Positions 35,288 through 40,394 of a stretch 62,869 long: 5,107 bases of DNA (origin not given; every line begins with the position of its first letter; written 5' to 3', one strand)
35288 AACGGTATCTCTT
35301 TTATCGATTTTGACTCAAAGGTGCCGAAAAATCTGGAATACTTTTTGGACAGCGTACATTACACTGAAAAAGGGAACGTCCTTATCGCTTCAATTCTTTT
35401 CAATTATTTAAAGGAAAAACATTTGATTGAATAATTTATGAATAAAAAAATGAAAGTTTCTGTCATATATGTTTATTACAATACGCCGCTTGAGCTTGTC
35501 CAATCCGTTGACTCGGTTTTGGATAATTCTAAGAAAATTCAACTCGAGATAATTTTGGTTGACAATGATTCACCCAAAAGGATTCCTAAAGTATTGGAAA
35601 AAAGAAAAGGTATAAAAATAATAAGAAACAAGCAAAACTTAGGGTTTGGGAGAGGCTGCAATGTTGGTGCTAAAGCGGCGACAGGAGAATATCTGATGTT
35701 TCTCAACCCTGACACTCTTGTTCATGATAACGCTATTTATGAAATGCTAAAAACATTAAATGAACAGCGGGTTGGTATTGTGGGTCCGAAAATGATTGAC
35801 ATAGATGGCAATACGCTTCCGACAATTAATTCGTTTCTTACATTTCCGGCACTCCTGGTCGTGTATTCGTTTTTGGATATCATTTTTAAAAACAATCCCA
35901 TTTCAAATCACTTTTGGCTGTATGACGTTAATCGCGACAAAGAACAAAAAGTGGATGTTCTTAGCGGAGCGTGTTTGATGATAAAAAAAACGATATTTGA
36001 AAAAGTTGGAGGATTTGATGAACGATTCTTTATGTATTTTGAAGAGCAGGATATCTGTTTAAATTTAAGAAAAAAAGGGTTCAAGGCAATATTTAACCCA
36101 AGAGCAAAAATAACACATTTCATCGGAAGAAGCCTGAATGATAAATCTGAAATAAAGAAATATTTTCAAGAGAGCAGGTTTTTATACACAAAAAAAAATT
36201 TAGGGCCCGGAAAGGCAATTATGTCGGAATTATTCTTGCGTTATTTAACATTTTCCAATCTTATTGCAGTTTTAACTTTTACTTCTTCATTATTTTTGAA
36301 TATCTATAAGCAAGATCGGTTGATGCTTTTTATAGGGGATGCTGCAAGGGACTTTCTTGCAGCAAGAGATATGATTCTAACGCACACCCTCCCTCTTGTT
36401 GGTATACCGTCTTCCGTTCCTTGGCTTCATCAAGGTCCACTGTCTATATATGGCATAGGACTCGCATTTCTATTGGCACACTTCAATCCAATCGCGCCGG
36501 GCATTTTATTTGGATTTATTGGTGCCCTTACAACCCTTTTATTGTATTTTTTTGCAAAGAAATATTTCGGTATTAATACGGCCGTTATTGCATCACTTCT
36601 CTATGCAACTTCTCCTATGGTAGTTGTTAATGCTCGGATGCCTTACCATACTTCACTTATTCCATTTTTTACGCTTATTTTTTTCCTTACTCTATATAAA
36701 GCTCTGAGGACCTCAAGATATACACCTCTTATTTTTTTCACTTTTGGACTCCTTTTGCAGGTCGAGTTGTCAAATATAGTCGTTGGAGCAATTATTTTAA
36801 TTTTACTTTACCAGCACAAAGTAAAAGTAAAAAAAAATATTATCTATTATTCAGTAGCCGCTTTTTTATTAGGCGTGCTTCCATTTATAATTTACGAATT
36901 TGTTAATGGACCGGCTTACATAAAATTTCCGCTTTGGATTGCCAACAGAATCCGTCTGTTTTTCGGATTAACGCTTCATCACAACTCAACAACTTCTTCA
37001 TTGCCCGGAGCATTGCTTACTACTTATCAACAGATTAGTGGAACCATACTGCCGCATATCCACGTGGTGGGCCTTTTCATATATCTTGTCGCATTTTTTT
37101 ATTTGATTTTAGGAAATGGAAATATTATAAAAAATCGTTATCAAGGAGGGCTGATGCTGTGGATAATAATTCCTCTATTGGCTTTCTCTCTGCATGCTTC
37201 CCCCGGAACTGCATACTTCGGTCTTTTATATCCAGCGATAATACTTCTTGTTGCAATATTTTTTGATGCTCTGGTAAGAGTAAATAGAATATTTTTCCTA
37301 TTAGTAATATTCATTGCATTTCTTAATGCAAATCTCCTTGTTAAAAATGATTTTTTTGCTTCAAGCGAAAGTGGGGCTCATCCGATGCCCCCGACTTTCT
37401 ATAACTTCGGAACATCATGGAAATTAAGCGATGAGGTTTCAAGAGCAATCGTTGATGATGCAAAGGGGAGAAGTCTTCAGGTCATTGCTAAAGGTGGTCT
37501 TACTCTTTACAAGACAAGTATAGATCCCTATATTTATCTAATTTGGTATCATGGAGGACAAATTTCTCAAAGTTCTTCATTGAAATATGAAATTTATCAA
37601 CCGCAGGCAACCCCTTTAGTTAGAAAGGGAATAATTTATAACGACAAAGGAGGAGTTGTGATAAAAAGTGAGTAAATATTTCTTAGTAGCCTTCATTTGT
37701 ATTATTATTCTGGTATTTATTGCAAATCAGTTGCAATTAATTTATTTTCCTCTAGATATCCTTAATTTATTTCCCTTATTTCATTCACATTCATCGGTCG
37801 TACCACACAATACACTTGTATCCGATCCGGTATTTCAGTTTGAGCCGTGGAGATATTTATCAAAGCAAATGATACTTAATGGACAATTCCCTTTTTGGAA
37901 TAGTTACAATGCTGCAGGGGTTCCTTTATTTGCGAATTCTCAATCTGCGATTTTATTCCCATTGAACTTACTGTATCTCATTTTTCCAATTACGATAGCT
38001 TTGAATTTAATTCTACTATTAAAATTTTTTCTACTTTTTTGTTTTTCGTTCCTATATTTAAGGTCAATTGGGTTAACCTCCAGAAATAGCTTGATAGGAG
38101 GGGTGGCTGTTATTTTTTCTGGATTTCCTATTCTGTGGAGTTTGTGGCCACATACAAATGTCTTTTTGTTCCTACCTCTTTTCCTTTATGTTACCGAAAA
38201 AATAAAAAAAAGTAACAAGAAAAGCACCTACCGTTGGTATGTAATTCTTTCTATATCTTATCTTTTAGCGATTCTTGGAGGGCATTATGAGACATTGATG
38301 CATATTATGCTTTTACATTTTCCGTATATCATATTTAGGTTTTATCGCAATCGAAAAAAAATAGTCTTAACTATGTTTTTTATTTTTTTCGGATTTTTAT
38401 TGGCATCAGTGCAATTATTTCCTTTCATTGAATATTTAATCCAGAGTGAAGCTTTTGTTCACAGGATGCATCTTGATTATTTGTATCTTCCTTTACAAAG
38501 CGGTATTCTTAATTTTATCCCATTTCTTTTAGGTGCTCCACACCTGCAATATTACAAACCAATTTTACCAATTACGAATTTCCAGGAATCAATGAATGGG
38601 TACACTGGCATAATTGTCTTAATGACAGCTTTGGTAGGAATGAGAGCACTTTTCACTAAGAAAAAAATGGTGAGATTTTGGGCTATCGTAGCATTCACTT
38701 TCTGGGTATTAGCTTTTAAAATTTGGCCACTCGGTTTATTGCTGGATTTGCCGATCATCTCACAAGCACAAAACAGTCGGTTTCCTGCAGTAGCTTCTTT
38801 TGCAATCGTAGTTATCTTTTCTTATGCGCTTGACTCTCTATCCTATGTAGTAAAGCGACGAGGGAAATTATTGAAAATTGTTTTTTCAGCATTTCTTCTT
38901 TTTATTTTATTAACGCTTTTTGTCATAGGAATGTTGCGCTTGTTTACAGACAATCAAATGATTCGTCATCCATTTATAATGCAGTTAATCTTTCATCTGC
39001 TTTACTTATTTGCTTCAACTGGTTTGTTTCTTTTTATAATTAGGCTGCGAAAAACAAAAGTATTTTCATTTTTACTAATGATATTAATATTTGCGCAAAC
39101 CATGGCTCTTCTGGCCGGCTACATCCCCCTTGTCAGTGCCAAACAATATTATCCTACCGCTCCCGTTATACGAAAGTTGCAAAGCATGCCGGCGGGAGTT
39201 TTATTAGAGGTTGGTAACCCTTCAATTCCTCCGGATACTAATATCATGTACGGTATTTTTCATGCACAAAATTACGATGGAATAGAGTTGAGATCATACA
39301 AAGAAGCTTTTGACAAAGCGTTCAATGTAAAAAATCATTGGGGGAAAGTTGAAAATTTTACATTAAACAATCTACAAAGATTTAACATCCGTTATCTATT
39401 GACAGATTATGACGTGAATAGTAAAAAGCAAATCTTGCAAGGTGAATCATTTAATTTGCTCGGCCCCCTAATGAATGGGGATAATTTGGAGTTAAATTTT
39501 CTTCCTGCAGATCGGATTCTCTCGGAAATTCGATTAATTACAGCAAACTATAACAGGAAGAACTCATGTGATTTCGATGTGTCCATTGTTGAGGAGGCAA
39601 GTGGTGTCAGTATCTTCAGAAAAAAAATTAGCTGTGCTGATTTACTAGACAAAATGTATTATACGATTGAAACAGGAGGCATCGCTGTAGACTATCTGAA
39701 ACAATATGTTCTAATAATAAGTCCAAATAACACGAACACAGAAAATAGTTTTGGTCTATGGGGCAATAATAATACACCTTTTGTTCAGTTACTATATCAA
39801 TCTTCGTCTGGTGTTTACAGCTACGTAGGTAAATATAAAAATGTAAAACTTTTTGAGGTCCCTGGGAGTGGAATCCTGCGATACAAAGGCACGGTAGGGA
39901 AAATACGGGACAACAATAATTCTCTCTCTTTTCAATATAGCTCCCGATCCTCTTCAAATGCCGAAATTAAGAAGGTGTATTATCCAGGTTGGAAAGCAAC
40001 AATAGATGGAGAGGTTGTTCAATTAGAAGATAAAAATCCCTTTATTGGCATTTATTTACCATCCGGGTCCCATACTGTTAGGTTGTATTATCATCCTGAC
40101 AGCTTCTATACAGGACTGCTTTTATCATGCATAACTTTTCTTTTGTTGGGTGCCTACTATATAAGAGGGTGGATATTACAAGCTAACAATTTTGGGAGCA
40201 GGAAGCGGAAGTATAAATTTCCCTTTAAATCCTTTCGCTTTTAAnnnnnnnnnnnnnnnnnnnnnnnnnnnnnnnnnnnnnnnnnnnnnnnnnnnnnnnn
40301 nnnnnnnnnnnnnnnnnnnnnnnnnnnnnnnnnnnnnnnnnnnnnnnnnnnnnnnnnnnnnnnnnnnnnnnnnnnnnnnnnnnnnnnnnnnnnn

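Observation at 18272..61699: A ~43-kb glycan super-locus dominated by GT-C-like membrane enzymes and short Dpm1/GtrB-like GT2s, with no recognisable priming phosphoglycosyltransferase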

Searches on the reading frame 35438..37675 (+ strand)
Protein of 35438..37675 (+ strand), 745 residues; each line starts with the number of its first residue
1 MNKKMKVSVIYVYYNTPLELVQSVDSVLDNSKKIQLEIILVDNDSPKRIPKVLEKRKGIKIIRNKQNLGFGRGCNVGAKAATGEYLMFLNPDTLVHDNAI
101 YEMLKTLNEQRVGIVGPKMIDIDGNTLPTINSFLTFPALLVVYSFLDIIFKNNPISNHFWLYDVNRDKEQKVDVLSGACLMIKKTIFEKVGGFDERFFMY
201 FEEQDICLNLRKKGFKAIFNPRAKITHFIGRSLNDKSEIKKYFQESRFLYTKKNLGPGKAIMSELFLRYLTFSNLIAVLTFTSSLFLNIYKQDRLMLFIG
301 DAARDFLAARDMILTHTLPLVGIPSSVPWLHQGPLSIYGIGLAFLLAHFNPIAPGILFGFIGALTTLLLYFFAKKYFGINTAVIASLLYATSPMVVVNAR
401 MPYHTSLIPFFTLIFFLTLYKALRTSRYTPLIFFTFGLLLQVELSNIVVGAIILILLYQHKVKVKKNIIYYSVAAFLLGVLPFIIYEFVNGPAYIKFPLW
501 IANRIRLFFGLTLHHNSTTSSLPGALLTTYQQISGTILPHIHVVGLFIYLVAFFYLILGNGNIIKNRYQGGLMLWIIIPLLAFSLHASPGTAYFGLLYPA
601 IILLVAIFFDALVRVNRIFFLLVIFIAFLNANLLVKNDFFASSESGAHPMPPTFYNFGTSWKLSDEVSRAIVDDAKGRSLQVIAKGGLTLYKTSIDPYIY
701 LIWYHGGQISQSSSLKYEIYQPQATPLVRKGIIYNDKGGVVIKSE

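Call 4: search_protein_families(library=pfam, proteins=[window:35438-37675:+], max_evalue=0.01)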
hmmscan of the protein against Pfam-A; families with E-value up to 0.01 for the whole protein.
window:35438-37675:+ (745 aa): 5 families
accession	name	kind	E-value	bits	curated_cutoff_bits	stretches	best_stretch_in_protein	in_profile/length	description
PF00535.33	Glycos_transf_2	-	6.5e-26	91.7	23.3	1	8-190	1-167/168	Glycosyl transferase family 2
PF13231.12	PMT_2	-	5.3e-10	40.2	26.1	1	332-486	2-160/160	Dolichyl-phosphate-mannose-protein mannosyltransferase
PF13641.12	Glyco_tranf_2_3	-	2.3e-09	38.1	27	1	22-233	18-217/230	Glycosyltransferase like family 2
PF10111.15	Glyco_tranf_2_2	-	2.7e-07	30.8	27.3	1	34-211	28-200/276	Glycosyltransferase like family 2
PF13712.12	Glyco_tranf_2_5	-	1.5e-05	25.3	27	1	68-219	39-179/210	Glycosyltransferase like family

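Call 13: search_protein_families(library=ncbifam, proteins=[window:35438-37675:+], max_evalue=0.01)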
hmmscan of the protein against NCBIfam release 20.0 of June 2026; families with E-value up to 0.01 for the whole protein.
window:35438-37675:+ (745 aa): 17 families
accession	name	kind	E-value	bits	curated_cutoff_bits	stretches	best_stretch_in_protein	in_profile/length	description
TIGR03965.1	mycofact_glyco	equivalog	3.6e-17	62.4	280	2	6-123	75-195/467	mycofactocin biosynthesis glycosyltransferase MftF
TIGR01556.1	rhamnosyltran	subfamily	2.8e-16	59.5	200.55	2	14-125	3-118/281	rhamnosyltransferase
TIGR04283.1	glyco_like_mftF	equivalog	5e-14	52.4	182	1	8-111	2-101/221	TIGR04283 family arsenosugar biosynthesis glycosyltransferase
TIGR03937.1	PgaC_IcaA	equivalog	5.4e-13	48.7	422.3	1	4-114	44-158/407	poly-beta-1,6-N-acetyl-D-glucosamine synthase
NF038299.1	EPS_HpsN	equivalog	7.5e-11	41.6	425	1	6-228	2-221/317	hormogonium polysaccharide biosynthesis glycosyltransferase HpsN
NF041875.1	EPS_EpsD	equivalog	5.6e-10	39.1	370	1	8-129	2-127/325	exopolysaccharide biosynthesis glycosyltransferase EpsD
NF041394.1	GtaseAglG_Halo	equivalog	1.3e-08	34.5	440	1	5-120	1-120/304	glucosyl-dolichyl phosphate glucuronosyltransferase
NF007482.0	PRK10073.1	equivalog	5e-08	32.3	423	1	1-109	2-111/334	glycosyltransferase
NF050050.1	ProtGlycPglI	equivalog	2.1e-07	30.6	500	1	6-125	3-126/306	GalNAc(5)-diNAcBac-PP-undecaprenol beta-1,3-glucosyltransferase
NF047683.1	TeichurnBiosyTuaG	equivalog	2.1e-06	27.5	400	1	2-127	3-133/252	teichuronic acid biosynthesis protein TuaG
NF053739.1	GlytfEpsEBac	equivalog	3e-06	26.4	450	1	6-126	2-127/265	glycosyltransferase EpsE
TIGR04009.1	wcaE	equivalog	4.3e-05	22.9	369.2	1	7-122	3-123/248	colanic acid biosynthesis glycosyltransferase WcaE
NF038302.1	EPS_HpsE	equivalog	5.7e-05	22.2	300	1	7-233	3-228/307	hormogonium polysaccharide biosynthesis glycosyltransferase HpsE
NF047588.1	GlcsyltransPgfSStrep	equivalog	0.00048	19.4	500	1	5-109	1-112/308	glycosyltransferase PgfS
TIGR03310.1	matur_MocA_YgfJ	equivalog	0.0013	18.7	186.45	1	24-136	28-142/188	molybdenum cofactor cytidylyltransferase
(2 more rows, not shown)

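Call 63: search_protein_representatives(protein=window:35438-37675:+)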
Query: 745 residues. Proteins with E-value up to 0.001 (for the whole library): 106158; up to 1e-10: 41085; up to 1e-30: 1879. The best 150 are listed.
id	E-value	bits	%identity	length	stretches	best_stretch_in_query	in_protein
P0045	0.0e+00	1180.5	68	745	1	1-745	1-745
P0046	1.0e-195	669.0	45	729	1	1-742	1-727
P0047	4.8e-195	666.7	44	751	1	3-745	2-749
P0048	6.6e-195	666.3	46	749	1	4-723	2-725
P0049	1.4e-190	652.0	43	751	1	4-744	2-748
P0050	3.3e-177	607.8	42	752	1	5-736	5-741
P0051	1.0e-160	553.2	40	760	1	6-735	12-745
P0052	4.5e-153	528.0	40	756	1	3-737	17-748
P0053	2.5e-151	522.2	38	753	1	5-745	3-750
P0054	1.5e-144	499.8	38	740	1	5-737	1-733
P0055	2.9e-142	492.2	38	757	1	7-735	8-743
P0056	7.9e-138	477.6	35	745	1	5-745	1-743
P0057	3.2e-137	475.6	49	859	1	235-737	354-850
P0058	7.6e-125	434.7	41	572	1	12-576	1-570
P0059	2.3e-118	413.2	33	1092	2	6-612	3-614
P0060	6.7e-114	398.5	34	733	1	5-721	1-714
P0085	6.1e-98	345.7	31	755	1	3-743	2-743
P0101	3.9e-89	316.6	31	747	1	1-743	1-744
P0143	8.5e-74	265.9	30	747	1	3-742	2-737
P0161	1.3e-68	248.7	27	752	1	3-744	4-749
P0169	4.4e-66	240.4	27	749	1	2-722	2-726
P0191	1.2e-61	225.8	27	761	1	5-722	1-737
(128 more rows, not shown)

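Call 66: list_cluster_members(proteins=[P0046, P0050, P0056, P0060, P0085, P0101, P0143, P0161, P0169, P0191])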
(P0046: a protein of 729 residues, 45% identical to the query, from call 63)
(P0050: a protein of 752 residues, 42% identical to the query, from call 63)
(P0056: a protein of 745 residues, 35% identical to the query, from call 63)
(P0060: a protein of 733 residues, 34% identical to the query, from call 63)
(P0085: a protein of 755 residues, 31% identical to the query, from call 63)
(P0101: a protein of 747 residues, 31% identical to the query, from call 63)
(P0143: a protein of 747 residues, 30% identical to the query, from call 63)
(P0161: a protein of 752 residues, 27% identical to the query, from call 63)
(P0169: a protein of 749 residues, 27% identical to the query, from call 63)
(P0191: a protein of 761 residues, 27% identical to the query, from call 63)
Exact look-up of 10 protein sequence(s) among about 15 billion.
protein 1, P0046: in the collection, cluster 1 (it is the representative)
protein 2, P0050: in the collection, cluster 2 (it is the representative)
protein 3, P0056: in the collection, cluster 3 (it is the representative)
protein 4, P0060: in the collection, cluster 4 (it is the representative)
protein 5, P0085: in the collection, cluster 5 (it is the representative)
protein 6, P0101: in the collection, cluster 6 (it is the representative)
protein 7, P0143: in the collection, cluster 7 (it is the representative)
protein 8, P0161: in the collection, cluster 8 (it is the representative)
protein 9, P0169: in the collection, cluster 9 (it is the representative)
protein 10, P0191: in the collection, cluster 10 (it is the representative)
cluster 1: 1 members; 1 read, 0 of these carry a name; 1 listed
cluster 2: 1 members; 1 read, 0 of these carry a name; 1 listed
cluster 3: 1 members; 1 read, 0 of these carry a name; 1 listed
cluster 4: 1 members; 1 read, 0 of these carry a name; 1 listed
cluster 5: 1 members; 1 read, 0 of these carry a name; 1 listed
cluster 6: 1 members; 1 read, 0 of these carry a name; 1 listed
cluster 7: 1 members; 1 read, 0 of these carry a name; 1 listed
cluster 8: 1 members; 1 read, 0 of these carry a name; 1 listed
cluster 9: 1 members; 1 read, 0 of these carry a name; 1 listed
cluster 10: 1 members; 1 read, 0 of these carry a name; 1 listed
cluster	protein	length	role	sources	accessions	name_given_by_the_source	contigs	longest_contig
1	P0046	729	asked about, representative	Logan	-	-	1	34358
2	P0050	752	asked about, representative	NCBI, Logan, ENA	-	-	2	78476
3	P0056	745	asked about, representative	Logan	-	-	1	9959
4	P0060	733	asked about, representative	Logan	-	-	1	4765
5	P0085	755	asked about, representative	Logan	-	-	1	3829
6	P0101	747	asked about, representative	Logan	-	-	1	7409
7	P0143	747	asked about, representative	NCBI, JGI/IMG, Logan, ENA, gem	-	-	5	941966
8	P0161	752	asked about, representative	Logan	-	-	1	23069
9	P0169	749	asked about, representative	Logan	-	-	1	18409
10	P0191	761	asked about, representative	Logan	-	-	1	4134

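Call 68: find_related_loci(query=A4, collection=genome_contigs, flank=6000)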
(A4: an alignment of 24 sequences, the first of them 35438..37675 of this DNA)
Query A4 (745 aa) in genome_contigs; peptide patterns used: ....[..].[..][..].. (x = any residue, [..] = any of these).
600 stretches matched a pattern (row limit reached: there are more); 553 encode a relative of the query (tblastn E <= 1e-3); the best 80 are kept; 80 distinct loci.
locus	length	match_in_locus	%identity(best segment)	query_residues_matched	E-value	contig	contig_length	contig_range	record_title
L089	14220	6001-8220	50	5-743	0e+0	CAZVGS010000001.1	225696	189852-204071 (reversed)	MAG TPA_asm: uncultured Gammaproteobacteria bacterium isolate binchicken_co16_182 genome assembly, contig: NODE_58_lengt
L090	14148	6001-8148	52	5-719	0e+0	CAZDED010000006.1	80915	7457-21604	MAG TPA_asm: uncultured Gammaproteobacteria bacterium isolate SRP278252_co2_138 genome assembly, contig: NODE_432_length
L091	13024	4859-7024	46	4-721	0e+0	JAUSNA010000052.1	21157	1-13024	MAG: Candidatus Levyibacteriota bacterium isolate E19_metabat.bin.104 E19_k141_254280, whole genome shotgun sequence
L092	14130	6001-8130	33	7-713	5e-125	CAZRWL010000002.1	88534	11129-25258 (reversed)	MAG TPA_asm: uncultured Gammaproteobacteria bacterium isolate SRP269290_co1_1073 genome assembly, contig: NODE_228_lengt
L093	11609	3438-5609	32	2-730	1e-103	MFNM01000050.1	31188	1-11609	MAG: Candidatus Levybacteria bacterium RIFCSPHIGHO2_01_FULL_37_33 rifcsphigho2_01_scaffold_9412, whole genome shotgun se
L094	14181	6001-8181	32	12-730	1e-97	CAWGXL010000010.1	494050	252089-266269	MAG: uncultured bacterium isolate MFD09206.bin.2.20 genome assembly, contig: contig_853, whole genome shotgun sequence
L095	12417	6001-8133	33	12-717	9e-97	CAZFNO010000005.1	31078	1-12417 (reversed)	MAG TPA_asm: uncultured Gammaproteobacteria bacterium isolate binchicken_co134_351 genome assembly, contig: NODE_2983_le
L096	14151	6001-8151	32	12-722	2e-96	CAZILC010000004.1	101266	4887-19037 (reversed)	MAG TPA_asm: uncultured Gammaproteobacteria bacterium isolate SRP200132_co1_59 genome assembly, contig: NODE_223_length_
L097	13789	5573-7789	28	3-744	1e-74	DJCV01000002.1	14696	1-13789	MAG TPA_asm: Candidatus Woesebacteria bacterium UBA5941 UBA5941_contig_182, whole genome shotgun sequence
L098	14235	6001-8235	41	6-745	0e+0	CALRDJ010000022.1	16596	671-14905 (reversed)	MAG: Candidatus Levybacteria bacterium GW2011_GWA1_37_16 isolate TH-11nov19-213 genome assembly, contig: TH-11nov19-C866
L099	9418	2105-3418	36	18-485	1e-66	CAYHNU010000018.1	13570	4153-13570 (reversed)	MAG TPA_asm: uncultured Gammaproteobacteria bacterium isolate ERP119705_co13_425 genome assembly, contig: NODE_5656_leng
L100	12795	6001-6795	39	5-268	3e-59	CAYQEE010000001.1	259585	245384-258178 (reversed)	MAG TPA_asm: uncultured Gammaproteobacteria bacterium isolate SRP272529_co2_240 genome assembly, contig: NODE_16_length_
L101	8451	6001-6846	39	3-281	1e-53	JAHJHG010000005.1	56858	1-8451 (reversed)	MAG: Patescibacteria group bacterium isolate Modern_marine_planktonic.mb.16 Modern_marine_plan.mb.16_k141_608726, whole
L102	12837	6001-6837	35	7-268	6e-43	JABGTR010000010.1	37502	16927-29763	MAG: Candidatus Paceibacterota bacterium isolate SI034_bin135 k141_561913, whole genome shotgun sequence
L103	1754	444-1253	35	3-267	1e-40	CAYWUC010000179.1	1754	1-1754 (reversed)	MAG TPA_asm: uncultured bacterium isolate SRP185410_co1_78 genome assembly, contig: k141_599767, whole genome shotgun se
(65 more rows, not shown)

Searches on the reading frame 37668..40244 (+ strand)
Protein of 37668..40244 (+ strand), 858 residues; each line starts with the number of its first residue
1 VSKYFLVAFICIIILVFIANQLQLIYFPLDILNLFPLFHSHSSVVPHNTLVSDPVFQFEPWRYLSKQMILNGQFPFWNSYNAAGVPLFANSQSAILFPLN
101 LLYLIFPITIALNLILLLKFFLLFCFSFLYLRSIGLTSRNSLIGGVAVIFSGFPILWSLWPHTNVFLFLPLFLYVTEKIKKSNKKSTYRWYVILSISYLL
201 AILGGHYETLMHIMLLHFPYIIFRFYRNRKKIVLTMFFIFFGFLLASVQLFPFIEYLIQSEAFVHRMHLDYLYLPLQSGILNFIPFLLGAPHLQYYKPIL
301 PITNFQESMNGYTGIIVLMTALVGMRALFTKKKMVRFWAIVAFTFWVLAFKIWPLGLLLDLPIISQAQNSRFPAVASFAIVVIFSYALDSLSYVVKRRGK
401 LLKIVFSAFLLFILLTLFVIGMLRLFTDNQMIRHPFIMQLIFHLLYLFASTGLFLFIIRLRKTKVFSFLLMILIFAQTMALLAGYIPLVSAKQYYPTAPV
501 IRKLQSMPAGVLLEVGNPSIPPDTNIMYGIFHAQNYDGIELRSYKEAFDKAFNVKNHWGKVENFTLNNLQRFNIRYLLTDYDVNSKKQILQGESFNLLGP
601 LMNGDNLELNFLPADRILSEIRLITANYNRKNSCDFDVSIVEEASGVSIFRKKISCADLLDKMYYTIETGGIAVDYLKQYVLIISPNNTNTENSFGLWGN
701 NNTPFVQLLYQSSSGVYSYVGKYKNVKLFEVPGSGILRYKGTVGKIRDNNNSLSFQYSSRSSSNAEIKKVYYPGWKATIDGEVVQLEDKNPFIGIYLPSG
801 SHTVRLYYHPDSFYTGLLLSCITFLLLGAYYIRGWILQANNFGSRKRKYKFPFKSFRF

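Call 4: search_protein_families(library=pfam, proteins=[window:37668-40244:+], max_evalue=0.01)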
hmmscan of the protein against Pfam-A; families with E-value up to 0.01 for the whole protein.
window:37668-40244:+ (858 aa): 1 family
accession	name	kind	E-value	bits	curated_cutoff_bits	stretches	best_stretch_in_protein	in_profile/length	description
PF09586.16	YfhO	-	5.4e-09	35.4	28.5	1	748-820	761-835/835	Bacterial membrane protein YfhO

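Call 13: search_protein_families(library=ncbifam, proteins=[window:37668-40244:+], max_evalue=0.01)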
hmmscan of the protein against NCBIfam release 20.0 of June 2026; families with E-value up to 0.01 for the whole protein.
window:37668-40244:+ (858 aa): 0 families

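Call 50: find_related_loci(query=window:37668-40244:+, collection=genome_contigs, flank=10000)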
Query window:37668-40244:+ (858 aa) in genome_contigs; peptide patterns used: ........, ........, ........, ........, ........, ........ (x = any residue, [..] = any of these).
67 stretches matched a pattern; 4 encode a relative of the query (tblastn E <= 1e-3); 4 distinct loci.
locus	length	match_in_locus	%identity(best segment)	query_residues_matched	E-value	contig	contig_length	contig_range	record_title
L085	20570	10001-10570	28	53-239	5e-10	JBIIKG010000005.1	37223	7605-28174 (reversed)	MAG: Crocinitomicaceae bacterium isolate ME2001-10-20pf_3300042343_group1_bin62 Rohwer_bin676_scaffold_143_c1, whole gen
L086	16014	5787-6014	38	25-102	4e-9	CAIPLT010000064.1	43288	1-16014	candidate division WOR-3 bacterium isolate AM-sed-core2-D2_bin-250 genome assembly, contig: bin-250:64/89, whole genome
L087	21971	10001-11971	25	53-809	4e-9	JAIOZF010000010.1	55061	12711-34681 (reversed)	MAG: Crocinitomicaceae bacterium isolate Tobar12m-G12 Tobar12m-C426, whole genome shotgun sequence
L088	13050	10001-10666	23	50-267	3e-7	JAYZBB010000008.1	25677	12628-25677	MAG: Bacteroidota bacterium isolate XB_MAG1197 DB_MAG1197_0008, whole genome shotgun sequence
